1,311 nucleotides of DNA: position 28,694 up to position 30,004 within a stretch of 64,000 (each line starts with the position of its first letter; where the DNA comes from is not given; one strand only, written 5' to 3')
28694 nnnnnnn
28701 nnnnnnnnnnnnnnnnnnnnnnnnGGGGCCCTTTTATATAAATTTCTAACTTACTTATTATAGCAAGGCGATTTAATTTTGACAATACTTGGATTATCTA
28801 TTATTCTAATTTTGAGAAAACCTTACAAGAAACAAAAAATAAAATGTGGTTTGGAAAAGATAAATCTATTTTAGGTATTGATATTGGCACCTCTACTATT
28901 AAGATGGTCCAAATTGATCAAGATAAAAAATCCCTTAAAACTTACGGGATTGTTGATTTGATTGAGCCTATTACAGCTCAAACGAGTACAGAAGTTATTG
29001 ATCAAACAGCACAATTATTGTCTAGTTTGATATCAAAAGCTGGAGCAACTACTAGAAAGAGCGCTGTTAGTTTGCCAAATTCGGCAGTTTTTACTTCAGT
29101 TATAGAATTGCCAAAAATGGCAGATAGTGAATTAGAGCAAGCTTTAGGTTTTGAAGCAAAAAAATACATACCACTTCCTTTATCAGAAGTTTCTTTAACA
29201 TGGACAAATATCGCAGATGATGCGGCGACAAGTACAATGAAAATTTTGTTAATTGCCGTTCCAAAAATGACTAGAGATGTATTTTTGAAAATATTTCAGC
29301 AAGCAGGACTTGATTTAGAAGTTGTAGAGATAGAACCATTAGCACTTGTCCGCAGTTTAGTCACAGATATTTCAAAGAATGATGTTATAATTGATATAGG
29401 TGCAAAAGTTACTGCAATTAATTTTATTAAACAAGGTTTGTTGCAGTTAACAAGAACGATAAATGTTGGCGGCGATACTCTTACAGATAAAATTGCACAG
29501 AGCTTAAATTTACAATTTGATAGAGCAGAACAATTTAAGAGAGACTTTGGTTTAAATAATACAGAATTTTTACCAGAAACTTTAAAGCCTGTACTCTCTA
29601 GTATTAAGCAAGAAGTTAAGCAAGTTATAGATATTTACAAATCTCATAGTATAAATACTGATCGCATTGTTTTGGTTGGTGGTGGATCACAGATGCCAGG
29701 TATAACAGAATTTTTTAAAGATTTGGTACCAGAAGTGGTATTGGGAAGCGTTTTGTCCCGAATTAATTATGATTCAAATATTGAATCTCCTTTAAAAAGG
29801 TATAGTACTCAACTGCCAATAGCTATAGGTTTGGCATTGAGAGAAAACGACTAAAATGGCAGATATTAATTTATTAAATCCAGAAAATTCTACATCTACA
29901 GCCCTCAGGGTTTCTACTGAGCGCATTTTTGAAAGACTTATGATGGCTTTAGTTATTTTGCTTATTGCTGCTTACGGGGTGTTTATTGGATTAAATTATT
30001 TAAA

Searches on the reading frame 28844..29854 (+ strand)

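Call 86: search_protein_families(library=pfam, proteins=[window:28844-29854:+], max_evalue=0.00001)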
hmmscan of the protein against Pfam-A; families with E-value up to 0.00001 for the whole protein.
window:28844-29854:+ (336 aa): 3 families
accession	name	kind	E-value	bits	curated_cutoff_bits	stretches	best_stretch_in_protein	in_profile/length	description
PF11104.14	PilM_2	-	2.6e-47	161.9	27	1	11-334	1-339/340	Type IV pilus assembly protein PilM;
PF14450.12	FtsA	-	8.1e-17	62.2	31.8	1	181-295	1-103/127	Cell division protein FtsA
PF06723.19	MreB_Mbl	-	8.9e-08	31.8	27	0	147-225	112-192/327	MreB/Mbl protein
